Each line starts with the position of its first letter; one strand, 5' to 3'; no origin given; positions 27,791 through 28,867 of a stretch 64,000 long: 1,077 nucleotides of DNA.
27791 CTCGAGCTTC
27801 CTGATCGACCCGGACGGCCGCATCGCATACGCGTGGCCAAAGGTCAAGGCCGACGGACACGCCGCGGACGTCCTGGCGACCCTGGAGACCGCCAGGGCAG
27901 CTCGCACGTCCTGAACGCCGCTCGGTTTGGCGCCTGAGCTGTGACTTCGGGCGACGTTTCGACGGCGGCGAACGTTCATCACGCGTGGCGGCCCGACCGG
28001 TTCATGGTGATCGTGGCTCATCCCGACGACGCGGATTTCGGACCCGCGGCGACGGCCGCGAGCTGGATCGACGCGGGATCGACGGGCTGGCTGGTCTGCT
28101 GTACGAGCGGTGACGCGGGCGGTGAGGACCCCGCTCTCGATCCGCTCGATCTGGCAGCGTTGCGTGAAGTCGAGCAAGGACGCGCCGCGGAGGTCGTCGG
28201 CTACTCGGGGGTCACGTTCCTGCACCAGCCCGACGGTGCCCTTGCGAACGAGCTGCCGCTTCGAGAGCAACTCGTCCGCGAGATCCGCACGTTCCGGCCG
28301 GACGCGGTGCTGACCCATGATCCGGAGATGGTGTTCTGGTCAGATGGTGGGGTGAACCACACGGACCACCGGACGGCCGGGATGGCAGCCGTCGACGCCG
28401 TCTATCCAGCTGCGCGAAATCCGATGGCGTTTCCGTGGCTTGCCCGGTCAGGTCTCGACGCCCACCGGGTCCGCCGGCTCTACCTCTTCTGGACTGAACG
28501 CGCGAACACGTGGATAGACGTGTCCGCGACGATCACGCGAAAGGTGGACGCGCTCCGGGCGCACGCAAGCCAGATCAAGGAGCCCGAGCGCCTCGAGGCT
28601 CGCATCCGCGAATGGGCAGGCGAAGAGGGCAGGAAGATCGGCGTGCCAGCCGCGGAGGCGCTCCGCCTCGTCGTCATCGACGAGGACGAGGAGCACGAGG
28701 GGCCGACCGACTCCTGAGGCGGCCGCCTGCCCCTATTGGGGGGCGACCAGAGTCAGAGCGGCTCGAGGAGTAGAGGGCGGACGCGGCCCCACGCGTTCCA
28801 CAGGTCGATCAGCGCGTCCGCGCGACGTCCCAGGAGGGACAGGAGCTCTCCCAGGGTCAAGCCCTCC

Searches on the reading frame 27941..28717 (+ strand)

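Call 49: search_protein_families(library=pfam, proteins=[window:27941-28717:+], max_evalue=0.001)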
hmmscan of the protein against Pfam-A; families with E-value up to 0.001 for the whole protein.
window:27941-28717:+ (258 aa): 1 family
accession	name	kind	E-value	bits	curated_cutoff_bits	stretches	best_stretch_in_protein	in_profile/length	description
PF02585.22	PIG-L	-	3.5e-25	89.4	28.2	1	22-153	1-128/129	GlcNAc-PI de-N-acetylase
